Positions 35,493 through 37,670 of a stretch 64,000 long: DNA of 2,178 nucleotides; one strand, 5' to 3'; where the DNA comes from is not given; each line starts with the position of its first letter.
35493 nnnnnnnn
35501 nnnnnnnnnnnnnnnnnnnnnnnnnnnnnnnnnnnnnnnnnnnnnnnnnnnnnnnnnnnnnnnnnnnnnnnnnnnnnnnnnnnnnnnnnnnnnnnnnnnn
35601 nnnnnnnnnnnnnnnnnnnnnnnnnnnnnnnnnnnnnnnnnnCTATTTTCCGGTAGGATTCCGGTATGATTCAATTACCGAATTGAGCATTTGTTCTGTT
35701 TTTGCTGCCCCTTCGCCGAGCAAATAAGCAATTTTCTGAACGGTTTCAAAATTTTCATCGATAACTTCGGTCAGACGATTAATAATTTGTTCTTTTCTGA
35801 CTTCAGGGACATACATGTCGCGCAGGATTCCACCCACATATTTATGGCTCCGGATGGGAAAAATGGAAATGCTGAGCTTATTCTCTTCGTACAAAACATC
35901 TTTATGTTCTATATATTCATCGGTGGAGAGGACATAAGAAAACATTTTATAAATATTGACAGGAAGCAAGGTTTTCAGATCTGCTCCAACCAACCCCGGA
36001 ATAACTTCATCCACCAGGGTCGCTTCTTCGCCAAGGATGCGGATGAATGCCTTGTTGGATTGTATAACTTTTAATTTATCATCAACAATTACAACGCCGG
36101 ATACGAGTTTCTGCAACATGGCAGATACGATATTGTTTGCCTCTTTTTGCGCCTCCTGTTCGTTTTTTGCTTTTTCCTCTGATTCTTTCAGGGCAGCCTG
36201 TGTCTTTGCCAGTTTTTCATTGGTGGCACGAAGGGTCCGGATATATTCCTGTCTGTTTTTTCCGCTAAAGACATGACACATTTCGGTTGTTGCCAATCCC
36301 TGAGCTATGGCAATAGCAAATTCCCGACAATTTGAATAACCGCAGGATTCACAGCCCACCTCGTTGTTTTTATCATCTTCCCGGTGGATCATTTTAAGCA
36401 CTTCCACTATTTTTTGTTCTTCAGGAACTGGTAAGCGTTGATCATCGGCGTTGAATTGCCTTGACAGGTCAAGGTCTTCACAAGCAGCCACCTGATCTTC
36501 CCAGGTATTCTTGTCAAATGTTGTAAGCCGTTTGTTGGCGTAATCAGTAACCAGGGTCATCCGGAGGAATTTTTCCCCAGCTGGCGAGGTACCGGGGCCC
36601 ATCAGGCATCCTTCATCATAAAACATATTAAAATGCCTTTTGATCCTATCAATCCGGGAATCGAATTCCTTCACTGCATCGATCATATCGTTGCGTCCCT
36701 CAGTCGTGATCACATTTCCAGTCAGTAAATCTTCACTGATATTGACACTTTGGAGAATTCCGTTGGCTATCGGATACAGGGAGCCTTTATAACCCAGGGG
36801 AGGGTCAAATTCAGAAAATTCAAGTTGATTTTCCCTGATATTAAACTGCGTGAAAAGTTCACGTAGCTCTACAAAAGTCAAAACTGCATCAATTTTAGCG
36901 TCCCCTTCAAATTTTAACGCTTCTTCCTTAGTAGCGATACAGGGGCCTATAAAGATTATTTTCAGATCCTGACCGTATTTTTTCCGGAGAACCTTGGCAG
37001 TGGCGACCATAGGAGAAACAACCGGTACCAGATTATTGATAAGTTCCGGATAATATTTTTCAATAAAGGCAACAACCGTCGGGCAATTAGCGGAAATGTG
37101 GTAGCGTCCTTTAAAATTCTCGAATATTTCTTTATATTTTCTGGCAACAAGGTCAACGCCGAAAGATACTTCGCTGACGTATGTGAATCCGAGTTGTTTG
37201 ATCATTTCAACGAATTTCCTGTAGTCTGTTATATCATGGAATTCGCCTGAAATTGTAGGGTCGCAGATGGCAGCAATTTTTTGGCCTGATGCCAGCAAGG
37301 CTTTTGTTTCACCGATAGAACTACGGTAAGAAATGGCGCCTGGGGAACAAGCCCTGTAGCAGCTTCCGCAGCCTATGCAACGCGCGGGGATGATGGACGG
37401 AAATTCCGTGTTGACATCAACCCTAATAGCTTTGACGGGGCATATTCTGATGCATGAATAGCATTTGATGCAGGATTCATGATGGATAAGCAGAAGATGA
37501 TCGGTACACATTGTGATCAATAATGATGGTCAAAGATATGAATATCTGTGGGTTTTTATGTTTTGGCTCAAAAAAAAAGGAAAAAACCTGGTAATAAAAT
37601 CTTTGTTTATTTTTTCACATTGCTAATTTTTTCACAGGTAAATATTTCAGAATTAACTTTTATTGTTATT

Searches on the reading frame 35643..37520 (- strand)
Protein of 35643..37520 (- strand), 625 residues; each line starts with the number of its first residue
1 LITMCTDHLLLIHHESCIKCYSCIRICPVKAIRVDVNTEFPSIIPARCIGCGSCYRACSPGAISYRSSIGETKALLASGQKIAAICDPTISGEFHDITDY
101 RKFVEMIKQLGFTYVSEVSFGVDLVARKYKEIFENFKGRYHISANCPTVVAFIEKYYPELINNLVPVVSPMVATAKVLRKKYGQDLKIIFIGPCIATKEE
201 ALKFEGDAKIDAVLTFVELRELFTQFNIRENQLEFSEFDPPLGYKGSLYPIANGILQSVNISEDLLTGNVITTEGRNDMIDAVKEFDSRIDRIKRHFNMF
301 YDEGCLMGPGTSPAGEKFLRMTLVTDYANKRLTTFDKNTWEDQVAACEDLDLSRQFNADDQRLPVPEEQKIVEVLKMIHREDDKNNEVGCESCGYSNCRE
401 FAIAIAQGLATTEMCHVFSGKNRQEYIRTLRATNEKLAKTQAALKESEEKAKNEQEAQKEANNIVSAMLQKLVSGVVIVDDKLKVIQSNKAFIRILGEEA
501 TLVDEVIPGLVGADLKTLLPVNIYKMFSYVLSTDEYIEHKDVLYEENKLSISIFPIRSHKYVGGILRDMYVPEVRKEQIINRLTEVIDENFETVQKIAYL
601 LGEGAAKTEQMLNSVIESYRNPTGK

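Call 6: search_protein_families(library=pfam, proteins=[window:35643-37520:-])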
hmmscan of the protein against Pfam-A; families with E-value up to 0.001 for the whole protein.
window:35643-37520:- (625 aa): 10 families
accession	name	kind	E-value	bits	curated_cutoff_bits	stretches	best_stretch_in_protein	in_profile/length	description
PF02906.19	Fe_hyd_lg_C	-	1.4e-40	139.9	22.1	1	81-309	2-245/245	Iron only hydrogenase large subunit, C-terminal domain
PF00037.32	Fer4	-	2.9e-09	36.8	21.1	2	12-33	3-24/24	4Fe-4S binding domain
PF13237.11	Fer4_10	-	1.3e-08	35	25.5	1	12-58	4-52/53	4Fe-4S dicluster domain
PF12838.12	Fer4_7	-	2.1e-08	34.9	27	1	16-62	1-52/52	4Fe-4S dicluster domain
PF14697.11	Fer4_21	-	9.2e-08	32.5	35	1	12-59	3-52/59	4Fe-4S dicluster domain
PF04060.18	FeS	-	9.6e-07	28.9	23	1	390-416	6-32/33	Putative Fe-S cluster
PF13187.11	Fer4_9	-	1.8e-06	28.3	27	1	17-63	2-52/52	4Fe-4S dicluster domain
PF12837.12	Fer4_6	-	5e-06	26.7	25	1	40-63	1-24/24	4Fe-4S binding domain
PF12797.12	Fer4_2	-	3.5e-05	23.9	24.5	0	41-59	3-21/22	4Fe-4S binding domain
PF25160.1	LdpA_Fe-S-bd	-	0.0001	22.5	27.6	1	22-67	8-47/49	LdpA Fe-S cluster-binding domain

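Call 8: find_related_loci(query=window:35643-37520:-, collection=genome_contigs, flank=4000)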
Query window:35643-37520:- (625 aa) in genome_contigs; peptide patterns used: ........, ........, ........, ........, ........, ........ (x = any residue, [..] = any of these).
100 stretches matched a pattern; 3 encode a relative of the query (tblastn E <= 1e-3); 3 distinct loci.
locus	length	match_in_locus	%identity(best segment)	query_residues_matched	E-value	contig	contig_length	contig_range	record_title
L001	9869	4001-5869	81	3-625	0e+0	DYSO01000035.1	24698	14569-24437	MAG TPA_asm: Draconibacterium orientale isolate SulCav_PC08_3_10_45_10 SulCav_PC08-3_1190_length_24698_cov_5.890111, who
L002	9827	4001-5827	48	9-619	0e+0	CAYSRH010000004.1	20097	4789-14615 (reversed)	MAG TPA_asm: uncultured Bacteroidales bacterium isolate binchicken_co8_162 genome assembly, contig: NODE_4336_length_200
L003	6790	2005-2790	30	17-243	6e-20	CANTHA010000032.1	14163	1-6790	MAG TPA_asm: uncultured Clostridium sp. isolate SRR13921778_bin.59_metawrap_v1.3_MAG genome assembly, contig: NODE.4425_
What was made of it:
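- Tried and rejected: It gave only 3 loci (call 8).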

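Call 12: find_homologous_proteins(query=window:35643-37520:-, max_evalue=1e-50)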
Query window:35643-37520:- (625 aa): 3690 proteins with E <= 1e-50 among 8000 candidates; the best 120 are listed.
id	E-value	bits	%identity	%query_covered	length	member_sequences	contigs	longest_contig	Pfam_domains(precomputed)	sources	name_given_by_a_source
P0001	0.0e+0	1408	100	100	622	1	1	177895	PF14697.12,PF02906.20,PF04060.19,PF12837.13,PF00037.33,PF12838.13,PF13237.12,PF13187.12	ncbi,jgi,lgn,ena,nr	ncbi:MAG: 4Fe-4S binding protein [Bacteroidales bacterium]|nr:4Fe-4S binding protein [Bacteroidales 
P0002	0.0e+0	1191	83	99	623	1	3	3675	PF14697.12,PF02906.20,PF12797.13,PF04060.19,PF12837.13,PF00037.33,PF12838.13,PF13237.12,PF13187.12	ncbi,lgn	ncbi:MAG: [Fe-Fe] hydrogenase large subunit C-terminal domain-containing protein [Bacteroidota bacte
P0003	0.0e+0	1183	82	100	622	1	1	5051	PF14697.12,PF02906.20,PF12797.13,PF04060.19,PF12837.13,PF00037.33,PF12838.13,PF25160.2,PF13237.12,PF13187.12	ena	-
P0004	0.0e+0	1180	82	100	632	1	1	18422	PF14697.12,PF02906.20,PF12797.13,PF04060.19,PF12837.13,PF00037.33,PF12838.13,PF13237.12,PF13187.12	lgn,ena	-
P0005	0.0e+0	1180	82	100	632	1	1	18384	PF14697.12,PF02906.20,PF12797.13,PF04060.19,PF12837.13,PF00037.33,PF12838.13,PF13237.12,PF13187.12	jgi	-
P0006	0.0e+0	1176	81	99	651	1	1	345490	PF14697.12,PF02906.20,PF12797.13,PF04060.19,PF12837.13,PF00037.33,PF13484.12,PF12838.13,PF25160.2,PF13237.12,PF13187.12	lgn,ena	-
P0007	0.0e+0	1174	82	100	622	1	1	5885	PF14697.12,PF02906.20,PF04060.19,PF12837.13,PF00037.33,PF12838.13,PF13237.12,PF13187.12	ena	-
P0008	0.0e+0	1172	82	100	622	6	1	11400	PF14697.12,PF02906.20,PF12797.13,PF04060.19,PF12837.13,PF00037.33,PF12838.13,PF25160.2,PF13237.12,PF12800.13,PF13187.12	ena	-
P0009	0.0e+0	1172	81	100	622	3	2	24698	PF14697.12,PF02906.20,PF04060.19,PF12837.13,PF00037.33,PF12838.13,PF13237.12,PF13187.12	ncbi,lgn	-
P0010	0.0e+0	1159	80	99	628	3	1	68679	PF14697.12,PF02906.20,PF04060.19,PF12837.13,PF00037.33,PF12838.13,PF13237.12,PF13187.12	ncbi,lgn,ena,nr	ncbi:MAG: 4Fe-4S binding protein [Bacteroidales bacterium]|nr:4Fe-4S binding protein [Bacteroidales 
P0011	0.0e+0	1153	81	100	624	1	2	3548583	PF14697.12,PF02906.20,PF12797.13,PF04060.19,PF12837.13,PF00037.33,PF12838.13,PF13237.12,PF13187.12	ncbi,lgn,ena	-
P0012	0.0e+0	1149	79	100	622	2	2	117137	PF14697.12,PF02906.20,PF12797.13,PF04060.19,PF12837.13,PF00037.33,PF12838.13,PF25160.2,PF13237.12,PF13187.12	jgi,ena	-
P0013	0.0e+0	1147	78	100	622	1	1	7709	PF14697.12,PF02906.20,PF12797.13,PF04060.19,PF12837.13,PF00037.33,PF12838.13,PF13237.12,PF13187.12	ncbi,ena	ncbi:MAG: [Fe-Fe] hydrogenase large subunit C-terminal domain-containing protein [Bacteroidota bacte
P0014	0.0e+0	1145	79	99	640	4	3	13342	PF14697.12,PF02906.20,PF12797.13,PF12837.13,PF00037.33,PF12838.13,PF13237.12,PF13187.12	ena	-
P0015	0.0e+0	1144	79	100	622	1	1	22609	PF14697.12,PF02906.20,PF12797.13,PF04060.19,PF12837.13,PF00037.33,PF12838.13,PF13237.12,PF13187.12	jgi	jgi:Na+-translocating ferredoxin:NAD+ oxidoreductase RNF subunit RnfB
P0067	0.0e+0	1086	75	100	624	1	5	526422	PF14697.12,PF02906.20,PF12797.13,PF12837.13,PF00037.33,PF12838.13,PF25160.2,PF13237.12,PF13187.12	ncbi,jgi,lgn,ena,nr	ncbi:MAG: [Fe-Fe] hydrogenase large subunit C-terminal domain-containing protein [Bacteroidales bact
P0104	0.0e+0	1050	71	100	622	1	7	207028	PF14697.12,PF13188.14,PF02906.20,PF12797.13,PF04060.19,PF12837.13,PF00037.33,PF12838.13,PF13237.12,PF13187.12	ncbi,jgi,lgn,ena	ncbi:MAG: [Fe-Fe] hydrogenase large subunit C-terminal domain-containing protein [Bacteroidota bacte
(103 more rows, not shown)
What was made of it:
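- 34436..37511 (-): Divergent unit: hydS (35643-37511, sensory [FeFe]-hydrogenase-like) and a PP2C/SpoIIE phosphatase (34436-35674). The start codon follows P0001 (call 12).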

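Call 15: find_related_loci(query=A1, collection=metagenome_contigs, flank=2500)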
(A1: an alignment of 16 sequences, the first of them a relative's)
Query A1 (622 aa) in metagenome_contigs; peptide patterns used: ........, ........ (x = any residue, [..] = any of these).
600 stretches matched a pattern (row limit reached: there are more); 192 encode a relative of the query (tblastn E <= 1e-3); the best 80 are kept; 80 distinct loci.
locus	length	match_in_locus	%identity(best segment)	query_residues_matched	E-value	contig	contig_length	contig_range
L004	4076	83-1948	82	1-622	0e+0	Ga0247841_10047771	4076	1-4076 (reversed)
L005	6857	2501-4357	79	1-619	0e+0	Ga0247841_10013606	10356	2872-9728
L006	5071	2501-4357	79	1-619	0e+0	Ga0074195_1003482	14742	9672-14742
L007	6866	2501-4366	77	1-622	0e+0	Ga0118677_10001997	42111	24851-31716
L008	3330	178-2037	75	1-620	0e+0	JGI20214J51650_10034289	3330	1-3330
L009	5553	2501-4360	73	3-622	0e+0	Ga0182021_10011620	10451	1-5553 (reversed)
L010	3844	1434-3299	73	1-622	0e+0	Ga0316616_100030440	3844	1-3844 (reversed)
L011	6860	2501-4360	73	3-622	0e+0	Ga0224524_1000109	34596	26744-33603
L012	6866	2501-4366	73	1-622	0e+0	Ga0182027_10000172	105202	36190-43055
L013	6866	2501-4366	72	1-622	0e+0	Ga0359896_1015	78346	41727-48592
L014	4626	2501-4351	72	6-622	0e+0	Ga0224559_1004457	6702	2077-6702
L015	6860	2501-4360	72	3-622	0e+0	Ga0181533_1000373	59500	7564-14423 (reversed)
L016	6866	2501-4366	70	1-622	0e+0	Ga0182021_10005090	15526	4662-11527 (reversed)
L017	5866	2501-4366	70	1-622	0e+0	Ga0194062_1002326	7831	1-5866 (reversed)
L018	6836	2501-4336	60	5-617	0e+0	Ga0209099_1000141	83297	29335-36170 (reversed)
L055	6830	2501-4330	53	4-617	0e+0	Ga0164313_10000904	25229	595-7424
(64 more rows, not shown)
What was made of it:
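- Tried and rejected: The metagenome scan with an alignment gave the useful set (call 15).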

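Call 25: find_encoding_contigs(protein=P0011, flank=10000, max_places=1)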
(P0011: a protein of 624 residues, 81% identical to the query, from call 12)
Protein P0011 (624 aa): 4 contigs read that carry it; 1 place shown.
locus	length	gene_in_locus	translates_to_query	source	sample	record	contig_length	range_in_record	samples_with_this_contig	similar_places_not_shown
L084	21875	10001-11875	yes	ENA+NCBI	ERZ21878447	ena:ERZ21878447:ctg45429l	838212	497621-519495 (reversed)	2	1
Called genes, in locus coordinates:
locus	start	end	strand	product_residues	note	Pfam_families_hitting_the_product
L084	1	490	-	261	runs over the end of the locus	PF23023:Anti-Pycsar_Apyc1, PF00753:Lactamase_B, PF12706:Lactamase_B_2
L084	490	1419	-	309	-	PF06574:FAD_syn, PF01467:CTP_transf_like (weak), PF01687:Flavokinase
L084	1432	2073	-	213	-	PF06971:Put_DNA-bind_N, PF01408:GFO_IDH_MocA, PF02629:CoA_binding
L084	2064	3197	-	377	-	PF00072:Response_reg, PF00512:HisKA, PF13581:HATPase_c_2 (weak), PF02518:HATPase_c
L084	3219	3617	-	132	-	PF00072:Response_reg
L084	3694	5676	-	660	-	PF12838:Fer4_7 (weak), PF13187:Fer4_9 (weak), PF13237:Fer4_10, PF00037:Fer4 (weak), PF02906:Fe_hyd_lg_C, PF04060:FeS, PF00512:HisKA, PF02518:HATPase_c, +1 more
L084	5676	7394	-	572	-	PF00111:Fer2 (weak), PF13510:Fer2_4, PF10588:NADH-G_4Fe-4S_3, PF22117:Fer4_Nqo3, PF12838:Fer4_7, PF00037:Fer4 (weak), PF02906:Fe_hyd_lg_C, PF02256:Fe_hyd_SSU, +3 more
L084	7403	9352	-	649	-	PF01512:Complex1_51K, PF10589:NADH_4Fe-4S, PF12837:Fer4_6 (faint), PF13187:Fer4_9 (weak), PF13237:Fer4_10 (weak), PF14697:Fer4_21 (weak), PF00037:Fer4 (weak)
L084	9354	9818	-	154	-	PF01257:2Fe-2S_thioredx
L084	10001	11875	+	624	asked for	PF00037:Fer4 (weak), PF12838:Fer4_7, PF13187:Fer4_9 (weak), PF13237:Fer4_10, PF14697:Fer4_21, PF00037:Fer4 (weak), PF02906:Fe_hyd_lg_C, PF04060:FeS (weak), +2 more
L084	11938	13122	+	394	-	PF07228:SpoIIE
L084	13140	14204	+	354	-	PF18962:Por_Secre_tail (weak)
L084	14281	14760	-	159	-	PF01257:2Fe-2S_thioredx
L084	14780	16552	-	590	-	PF00111:Fer2 (weak), PF13510:Fer2_4, PF10588:NADH-G_4Fe-4S_3, PF14697:Fer4_21 (weak), PF22117:Fer4_Nqo3 (weak), PF12838:Fer4_7, PF02906:Fe_hyd_lg_C, PF02256:Fe_hyd_SSU, +2 more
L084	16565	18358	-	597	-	PF01257:2Fe-2S_thioredx, PF01512:Complex1_51K, PF10589:NADH_4Fe-4S, PF00037:Fer4 (weak), PF13237:Fer4_10, PF14697:Fer4_21, PF12838:Fer4_7, PF00037:Fer4, +4 more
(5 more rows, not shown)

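Call 26: find_encoding_contigs(protein=P0067, flank=10000, max_places=1)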
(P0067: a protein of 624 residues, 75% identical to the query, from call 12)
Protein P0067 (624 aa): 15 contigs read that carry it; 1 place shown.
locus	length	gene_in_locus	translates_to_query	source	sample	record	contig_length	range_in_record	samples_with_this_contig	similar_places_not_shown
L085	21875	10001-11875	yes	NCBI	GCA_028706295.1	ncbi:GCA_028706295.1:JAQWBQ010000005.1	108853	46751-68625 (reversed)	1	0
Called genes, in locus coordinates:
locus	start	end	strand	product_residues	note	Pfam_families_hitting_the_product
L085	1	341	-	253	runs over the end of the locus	PF23023:Anti-Pycsar_Apyc1, PF00753:Lactamase_B, PF12706:Lactamase_B_2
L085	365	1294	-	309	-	PF06574:FAD_syn, PF01467:CTP_transf_like, PF01687:Flavokinase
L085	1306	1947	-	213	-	PF06971:Put_DNA-bind_N, PF01408:GFO_IDH_MocA, PF02629:CoA_binding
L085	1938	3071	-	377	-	PF00072:Response_reg, PF00512:HisKA, PF13581:HATPase_c_2 (weak), PF02518:HATPase_c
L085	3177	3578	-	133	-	PF00072:Response_reg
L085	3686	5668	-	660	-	PF00037:Fer4 (faint), PF12838:Fer4_7 (weak), PF13187:Fer4_9 (weak), PF13237:Fer4_10, PF02906:Fe_hyd_lg_C, PF04060:FeS, PF00512:HisKA, PF02518:HATPase_c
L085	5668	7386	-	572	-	PF00111:Fer2 (weak), PF13510:Fer2_4, PF10588:NADH-G_4Fe-4S_3, PF13237:Fer4_10 (weak), PF22117:Fer4_Nqo3, PF12838:Fer4_7, PF02906:Fe_hyd_lg_C, PF02256:Fe_hyd_SSU, +3 more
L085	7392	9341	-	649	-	PF01512:Complex1_51K, PF10589:NADH_4Fe-4S, PF12797:Fer4_2 (faint), PF00037:Fer4 (weak), PF13187:Fer4_9 (weak), PF13237:Fer4_10 (weak), PF14697:Fer4_21, PF00037:Fer4 (weak), +1 more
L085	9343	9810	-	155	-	PF01257:2Fe-2S_thioredx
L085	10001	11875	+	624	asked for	PF00037:Fer4 (weak), PF12838:Fer4_7, PF13187:Fer4_9, PF13237:Fer4_10, PF14697:Fer4_21, PF00037:Fer4 (weak), PF12837:Fer4_6 (weak), PF02906:Fe_hyd_lg_C, +2 more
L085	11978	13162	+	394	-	PF07228:SpoIIE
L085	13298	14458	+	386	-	PF26696:PTL_trimer, PF09603:Fib_succ_major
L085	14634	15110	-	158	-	PF01257:2Fe-2S_thioredx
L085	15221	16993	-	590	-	PF00111:Fer2 (weak), PF13510:Fer2_4, PF10588:NADH-G_4Fe-4S_3, PF14697:Fer4_21 (weak), PF22117:Fer4_Nqo3 (weak), PF12838:Fer4_7, PF02906:Fe_hyd_lg_C, PF02256:Fe_hyd_SSU, +2 more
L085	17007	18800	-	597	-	PF01257:2Fe-2S_thioredx, PF01512:Complex1_51K, PF10531:SLBB (weak), PF10589:NADH_4Fe-4S, PF00037:Fer4 (weak), PF13237:Fer4_10 (weak), PF12838:Fer4_7, PF00037:Fer4, +4 more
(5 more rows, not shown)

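Call 27: find_encoding_contigs(protein=P0104, flank=10000, max_places=1)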
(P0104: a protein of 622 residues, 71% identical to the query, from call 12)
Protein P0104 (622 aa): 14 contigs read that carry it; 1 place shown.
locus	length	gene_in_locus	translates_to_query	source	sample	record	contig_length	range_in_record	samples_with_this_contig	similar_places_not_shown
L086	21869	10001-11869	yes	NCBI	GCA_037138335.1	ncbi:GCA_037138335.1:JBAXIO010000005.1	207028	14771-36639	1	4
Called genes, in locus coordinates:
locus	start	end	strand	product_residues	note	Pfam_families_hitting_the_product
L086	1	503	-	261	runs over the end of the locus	PF00753:Lactamase_B, PF23023:Anti-Pycsar_Apyc1, PF12706:Lactamase_B_2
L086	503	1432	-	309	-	PF06574:FAD_syn, PF01467:CTP_transf_like (weak), PF01687:Flavokinase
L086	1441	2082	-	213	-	PF06971:Put_DNA-bind_N, PF01408:GFO_IDH_MocA (weak), PF02629:CoA_binding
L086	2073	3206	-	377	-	PF00072:Response_reg, PF00512:HisKA, PF13581:HATPase_c_2 (weak), PF02518:HATPase_c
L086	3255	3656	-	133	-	PF00072:Response_reg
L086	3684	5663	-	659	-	PF12838:Fer4_7 (weak), PF13187:Fer4_9 (weak), PF13237:Fer4_10, PF25160:LdpA_Fe-S-bd (weak), PF02906:Fe_hyd_lg_C, PF04060:FeS, PF00512:HisKA, PF02518:HATPase_c, +2 more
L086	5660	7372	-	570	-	PF00111:Fer2 (weak), PF13510:Fer2_4, PF10588:NADH-G_4Fe-4S_3, PF22117:Fer4_Nqo3, PF12838:Fer4_7 (weak), PF13187:Fer4_9 (weak), PF02906:Fe_hyd_lg_C, PF02256:Fe_hyd_SSU, +2 more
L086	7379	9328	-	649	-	PF01512:Complex1_51K, PF10589:NADH_4Fe-4S, PF12797:Fer4_2 (faint), PF12837:Fer4_6 (faint), PF13187:Fer4_9, PF13237:Fer4_10 (weak), PF14697:Fer4_21 (weak), PF00037:Fer4 (weak)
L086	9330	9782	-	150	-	PF01257:2Fe-2S_thioredx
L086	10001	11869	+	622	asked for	PF00037:Fer4 (weak), PF12838:Fer4_7, PF13187:Fer4_9 (weak), PF13237:Fer4_10, PF14697:Fer4_21, PF02906:Fe_hyd_lg_C, PF04060:FeS (weak), PF13188:PAS_8 (weak), +2 more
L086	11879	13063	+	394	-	PF07228:SpoIIE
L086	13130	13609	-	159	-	PF01257:2Fe-2S_thioredx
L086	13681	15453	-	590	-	PF00111:Fer2 (weak), PF13510:Fer2_4, PF10588:NADH-G_4Fe-4S_3, PF14697:Fer4_21 (weak), PF22117:Fer4_Nqo3 (weak), PF12838:Fer4_7, PF02906:Fe_hyd_lg_C, PF02256:Fe_hyd_SSU, +1 more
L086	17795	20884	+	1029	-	PF07494:Reg_prop (faint), PF07495:Y_Y_Y, PF00512:HisKA, PF02518:HATPase_c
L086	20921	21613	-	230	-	PF00072:Response_reg, PF00486:Trans_reg_C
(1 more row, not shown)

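Call 38: search_protein_families(library=ncbifam, proteins=[window:35643-37511:-], max_evalue=1e-10)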
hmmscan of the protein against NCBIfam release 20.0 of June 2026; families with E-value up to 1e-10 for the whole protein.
window:35643-37511:- (622 aa): 5 families
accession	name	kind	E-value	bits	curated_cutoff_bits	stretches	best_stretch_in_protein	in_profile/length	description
TIGR04105.1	FeFe_hydrog_B1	subfamily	6.9e-54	183.2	450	1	20-308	166-458/462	monomeric [FeFe] hydrogenase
TIGR02512.1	FeFe_hydrog_A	subfamily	1.5e-26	93.2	405.95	1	9-241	4-271/375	[FeFe] hydrogenase, group A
NF040763.1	FeFe_hydrog_A6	exception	2.3e-22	79.1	765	1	10-242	143-410/571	NADH-dependent [FeFe] hydrogenase, group A6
NF040762.1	Hydr_FeFe_Clost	exception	2.2e-16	59.6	900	1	7-242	139-410/572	ferredoxin hydrogenase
TIGR01944.1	rnfB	subfamily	1.8e-11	44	68.7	0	6-70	107-170/190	RnfABCDGE type electron transport complex subunit B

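Call 61: find_homologous_proteins(query=L055:2498-4357:+, max_evalue=1e-100)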
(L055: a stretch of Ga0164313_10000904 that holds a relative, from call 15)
Query L055:2498-4357:+ (619 aa): 1867 proteins with E <= 1e-100 among 8000 candidates; the best 120 are listed.
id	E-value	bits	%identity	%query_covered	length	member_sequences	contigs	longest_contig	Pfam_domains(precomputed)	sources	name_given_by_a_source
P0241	0.0e+0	1384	100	100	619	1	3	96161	PF14697.12,PF02906.20,PF12797.13,PF04060.19,PF12837.13,PF00037.33,PF12838.13,PF13237.12,PF13187.12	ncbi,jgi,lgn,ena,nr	ncbi:MAG: histidine kinase [Bacteroidetes bacterium]|nr:MAG: histidine kinase [Bacteroidota bacteriu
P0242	0.0e+0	1343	97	100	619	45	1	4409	PF14697.12,PF02906.20,PF12797.13,PF04060.19,PF12837.13,PF00037.33,PF12838.13,PF13237.12,PF13187.12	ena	-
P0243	0.0e+0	1341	97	100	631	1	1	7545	PF14697.12,PF02906.20,PF12797.13,PF04060.19,PF12837.13,PF00037.33,PF12838.13,PF13237.12,PF13187.12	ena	-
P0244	0.0e+0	1339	96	100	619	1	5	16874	PF14697.12,PF02906.20,PF12797.13,PF04060.19,PF12837.13,PF00037.33,PF12838.13,PF13237.12,PF13187.12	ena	-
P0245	0.0e+0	1337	96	100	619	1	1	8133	PF14697.12,PF02906.20,PF12797.13,PF04060.19,PF12837.13,PF00037.33,PF12838.13,PF13237.12,PF13187.12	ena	-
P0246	0.0e+0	1337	96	100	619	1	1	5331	PF14697.12,PF02906.20,PF12797.13,PF04060.19,PF12837.13,PF00037.33,PF12838.13,PF13237.12,PF13187.12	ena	-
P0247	0.0e+0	1334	96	100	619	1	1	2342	PF14697.12,PF02906.20,PF12797.13,PF04060.19,PF12837.13,PF00037.33,PF12838.13,PF13237.12,PF13187.12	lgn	-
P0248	0.0e+0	1312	94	100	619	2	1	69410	PF14697.12,PF02906.20,PF12797.13,PF04060.19,PF12837.13,PF00037.33,PF12838.13,PF13237.12,PF13187.12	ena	-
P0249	0.0e+0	1301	93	100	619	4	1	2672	PF14697.12,PF02906.20,PF12797.13,PF04060.19,PF12837.13,PF00037.33,PF12838.13,PF13237.12,PF13187.12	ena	-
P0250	0.0e+0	1283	92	100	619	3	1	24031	PF14697.12,PF02906.20,PF12797.13,PF04060.19,PF12837.13,PF00037.33,PF12838.13,PF13237.12,PF13187.12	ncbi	-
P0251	0.0e+0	1278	92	99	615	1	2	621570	PF14697.12,PF02906.20,PF12797.13,PF04060.19,PF12837.13,PF00037.33,PF12838.13,PF13237.12,PF13187.12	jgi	-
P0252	0.0e+0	1274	91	100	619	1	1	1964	PF14697.12,PF02906.20,PF12797.13,PF04060.19,PF12837.13,PF00037.33,PF12838.13,PF13237.12,PF13187.12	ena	-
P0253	0.0e+0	1272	92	100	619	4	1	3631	PF14697.12,PF02906.20,PF12797.13,PF04060.19,PF12837.13,PF00037.33,PF12838.13,PF13237.12,PF13187.12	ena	-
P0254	0.0e+0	1266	91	100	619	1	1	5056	PF14697.12,PF02906.20,PF12797.13,PF04060.19,PF12837.13,PF00037.33,PF12838.13,PF13237.12,PF13187.12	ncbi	-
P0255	0.0e+0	1263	90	100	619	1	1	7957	PF14697.12,PF02906.20,PF12797.13,PF04060.19,PF12837.13,PF00037.33,PF12838.13,PF13237.12,PF13187.12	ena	-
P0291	0.0e+0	1172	85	100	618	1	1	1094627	PF14697.12,PF02906.20,PF12797.13,PF04060.19,PF12837.13,PF00037.33,PF12838.13,PF13237.12,PF13187.12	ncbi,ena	-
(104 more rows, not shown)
